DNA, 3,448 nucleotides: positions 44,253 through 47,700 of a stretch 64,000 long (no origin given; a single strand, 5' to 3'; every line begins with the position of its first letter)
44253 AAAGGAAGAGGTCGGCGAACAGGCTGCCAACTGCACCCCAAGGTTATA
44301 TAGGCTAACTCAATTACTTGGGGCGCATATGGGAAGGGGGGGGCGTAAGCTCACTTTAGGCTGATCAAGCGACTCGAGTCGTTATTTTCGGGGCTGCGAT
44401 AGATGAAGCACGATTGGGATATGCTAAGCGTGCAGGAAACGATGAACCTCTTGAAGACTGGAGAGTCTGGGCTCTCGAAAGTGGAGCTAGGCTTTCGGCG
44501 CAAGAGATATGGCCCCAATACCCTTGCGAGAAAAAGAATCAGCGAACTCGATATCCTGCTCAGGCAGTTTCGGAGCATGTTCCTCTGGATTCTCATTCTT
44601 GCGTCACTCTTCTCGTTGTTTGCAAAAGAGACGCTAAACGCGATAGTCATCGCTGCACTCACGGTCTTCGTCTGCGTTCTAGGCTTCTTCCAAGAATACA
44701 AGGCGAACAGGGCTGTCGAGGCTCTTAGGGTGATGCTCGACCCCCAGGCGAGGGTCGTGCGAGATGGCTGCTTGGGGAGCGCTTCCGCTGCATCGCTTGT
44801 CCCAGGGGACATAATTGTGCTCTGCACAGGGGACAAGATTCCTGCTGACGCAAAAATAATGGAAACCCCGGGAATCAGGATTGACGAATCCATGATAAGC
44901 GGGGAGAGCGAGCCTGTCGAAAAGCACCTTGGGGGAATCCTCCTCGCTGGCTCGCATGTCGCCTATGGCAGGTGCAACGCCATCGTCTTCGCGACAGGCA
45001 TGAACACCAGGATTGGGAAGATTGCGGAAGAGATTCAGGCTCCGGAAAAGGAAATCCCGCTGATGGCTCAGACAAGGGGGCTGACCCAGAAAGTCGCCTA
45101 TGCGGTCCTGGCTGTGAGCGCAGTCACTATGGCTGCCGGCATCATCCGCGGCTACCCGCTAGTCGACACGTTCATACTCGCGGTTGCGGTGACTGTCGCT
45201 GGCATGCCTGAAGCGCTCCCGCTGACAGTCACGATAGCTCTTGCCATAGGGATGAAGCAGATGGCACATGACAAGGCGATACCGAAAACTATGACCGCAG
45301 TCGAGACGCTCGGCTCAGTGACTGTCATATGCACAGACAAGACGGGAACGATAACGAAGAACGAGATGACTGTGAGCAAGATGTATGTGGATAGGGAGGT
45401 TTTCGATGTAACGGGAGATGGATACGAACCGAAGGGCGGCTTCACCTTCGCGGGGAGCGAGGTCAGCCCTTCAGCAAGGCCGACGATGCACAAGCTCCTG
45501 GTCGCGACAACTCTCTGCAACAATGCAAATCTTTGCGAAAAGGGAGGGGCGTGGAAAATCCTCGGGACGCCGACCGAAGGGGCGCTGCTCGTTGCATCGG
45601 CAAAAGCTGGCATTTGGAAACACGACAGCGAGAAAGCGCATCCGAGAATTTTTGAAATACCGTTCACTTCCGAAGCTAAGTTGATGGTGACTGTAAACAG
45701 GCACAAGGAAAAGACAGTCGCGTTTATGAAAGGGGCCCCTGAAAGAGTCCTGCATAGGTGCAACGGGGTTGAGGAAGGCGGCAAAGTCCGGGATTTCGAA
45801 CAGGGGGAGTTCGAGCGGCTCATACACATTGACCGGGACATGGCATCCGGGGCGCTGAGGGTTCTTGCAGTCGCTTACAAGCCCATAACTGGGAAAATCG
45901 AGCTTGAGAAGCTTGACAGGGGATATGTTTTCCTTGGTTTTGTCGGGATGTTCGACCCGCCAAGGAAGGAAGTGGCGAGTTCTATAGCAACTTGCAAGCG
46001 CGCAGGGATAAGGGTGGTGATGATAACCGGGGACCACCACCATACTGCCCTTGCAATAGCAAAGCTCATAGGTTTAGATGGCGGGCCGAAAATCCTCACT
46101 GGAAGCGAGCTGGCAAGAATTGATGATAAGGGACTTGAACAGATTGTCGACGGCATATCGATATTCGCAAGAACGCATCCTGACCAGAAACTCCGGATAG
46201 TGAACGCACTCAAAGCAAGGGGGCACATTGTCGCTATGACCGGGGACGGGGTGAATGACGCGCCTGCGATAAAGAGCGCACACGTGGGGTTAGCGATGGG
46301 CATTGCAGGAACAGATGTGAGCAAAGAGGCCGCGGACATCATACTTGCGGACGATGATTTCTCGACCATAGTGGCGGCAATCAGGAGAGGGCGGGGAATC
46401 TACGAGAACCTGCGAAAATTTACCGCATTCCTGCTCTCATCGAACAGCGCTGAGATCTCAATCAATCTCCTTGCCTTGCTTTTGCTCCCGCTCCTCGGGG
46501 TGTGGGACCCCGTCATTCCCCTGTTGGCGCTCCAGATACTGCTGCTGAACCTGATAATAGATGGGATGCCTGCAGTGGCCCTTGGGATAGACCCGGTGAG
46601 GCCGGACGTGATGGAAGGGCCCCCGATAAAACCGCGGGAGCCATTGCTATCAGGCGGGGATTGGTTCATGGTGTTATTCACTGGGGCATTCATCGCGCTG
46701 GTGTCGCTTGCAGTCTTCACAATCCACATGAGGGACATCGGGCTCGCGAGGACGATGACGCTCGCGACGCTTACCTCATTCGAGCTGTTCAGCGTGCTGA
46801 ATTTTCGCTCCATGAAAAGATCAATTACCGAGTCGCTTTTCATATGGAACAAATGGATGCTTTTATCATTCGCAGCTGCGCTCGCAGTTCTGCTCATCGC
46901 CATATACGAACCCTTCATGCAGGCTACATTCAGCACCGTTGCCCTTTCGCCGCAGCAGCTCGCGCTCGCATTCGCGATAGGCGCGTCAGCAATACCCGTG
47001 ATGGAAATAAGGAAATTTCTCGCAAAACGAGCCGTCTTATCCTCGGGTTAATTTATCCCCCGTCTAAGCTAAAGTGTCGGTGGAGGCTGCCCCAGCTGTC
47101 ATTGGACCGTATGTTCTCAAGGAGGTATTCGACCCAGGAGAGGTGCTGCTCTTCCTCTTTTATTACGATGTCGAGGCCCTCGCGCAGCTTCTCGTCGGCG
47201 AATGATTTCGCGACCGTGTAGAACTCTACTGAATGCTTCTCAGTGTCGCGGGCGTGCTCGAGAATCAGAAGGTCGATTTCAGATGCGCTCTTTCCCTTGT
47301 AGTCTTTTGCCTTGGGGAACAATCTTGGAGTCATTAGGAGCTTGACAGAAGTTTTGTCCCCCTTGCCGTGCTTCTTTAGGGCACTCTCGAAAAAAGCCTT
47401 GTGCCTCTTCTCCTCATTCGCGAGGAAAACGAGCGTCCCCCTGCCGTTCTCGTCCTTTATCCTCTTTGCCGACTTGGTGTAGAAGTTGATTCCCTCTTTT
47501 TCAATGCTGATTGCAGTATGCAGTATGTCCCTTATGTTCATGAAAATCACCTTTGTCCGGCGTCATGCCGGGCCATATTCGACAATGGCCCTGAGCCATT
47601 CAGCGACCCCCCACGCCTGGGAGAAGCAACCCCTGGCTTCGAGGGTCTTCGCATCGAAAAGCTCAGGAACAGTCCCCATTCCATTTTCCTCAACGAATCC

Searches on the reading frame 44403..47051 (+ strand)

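Call 51: search_protein_families(library=pfam, proteins=[window:44403-47051:+], max_evalue=0.001)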
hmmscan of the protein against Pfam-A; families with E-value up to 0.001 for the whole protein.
window:44403-47051:+ (882 aa): 6 families
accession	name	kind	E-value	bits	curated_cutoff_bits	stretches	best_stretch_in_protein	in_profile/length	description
PF00122.25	E1-E2_ATPase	-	4.5e-44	150.6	28.1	1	111-289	2-180/181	E1-E2 ATPase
PF00689.26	Cation_ATPase_C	-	5.1e-42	144.1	27.3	1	705-873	2-175/175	Cation transporting ATPase, C-terminus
PF13246.12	Cation_ATPase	-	1.7e-24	86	21.7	1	370-454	1-89/91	Cation transport ATPase (P-type)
PF00702.32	Hydrolase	-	1.5e-18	68.4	26.4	1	509-627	86-191/191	haloacid dehalogenase-like hydrolase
PF00690.31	Cation_ATPase_N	-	8.3e-14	51.4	20.4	1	5-71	1-69/69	Cation transporter/ATPase, N-terminus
PF12710.13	HAD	-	2.5e-05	25.2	27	1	517-623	86-188/189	haloacid dehalogenase-like hydrolase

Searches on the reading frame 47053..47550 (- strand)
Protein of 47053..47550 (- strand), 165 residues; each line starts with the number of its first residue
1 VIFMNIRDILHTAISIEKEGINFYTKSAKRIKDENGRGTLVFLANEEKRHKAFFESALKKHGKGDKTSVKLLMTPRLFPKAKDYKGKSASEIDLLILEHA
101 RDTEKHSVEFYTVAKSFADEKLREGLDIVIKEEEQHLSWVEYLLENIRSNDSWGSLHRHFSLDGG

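Call 51: search_protein_families(library=pfam, proteins=[window:47053-47550:-], max_evalue=0.001)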
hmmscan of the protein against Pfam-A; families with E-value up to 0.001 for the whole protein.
window:47053-47550:- (165 aa): 3 families
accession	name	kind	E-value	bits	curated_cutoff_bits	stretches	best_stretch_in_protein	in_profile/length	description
PF02915.23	Rubrerythrin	-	6.1e-11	43.3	22.8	1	8-138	1-131/137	Rubrerythrin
PF00210.30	Ferritin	-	0.0002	21.7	24.5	0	86-148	79-140/142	Ferritin-like domain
PF13668.12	Ferritin_2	-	0.00032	21.3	24.7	0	7-59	85-137/138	Ferritin-like domain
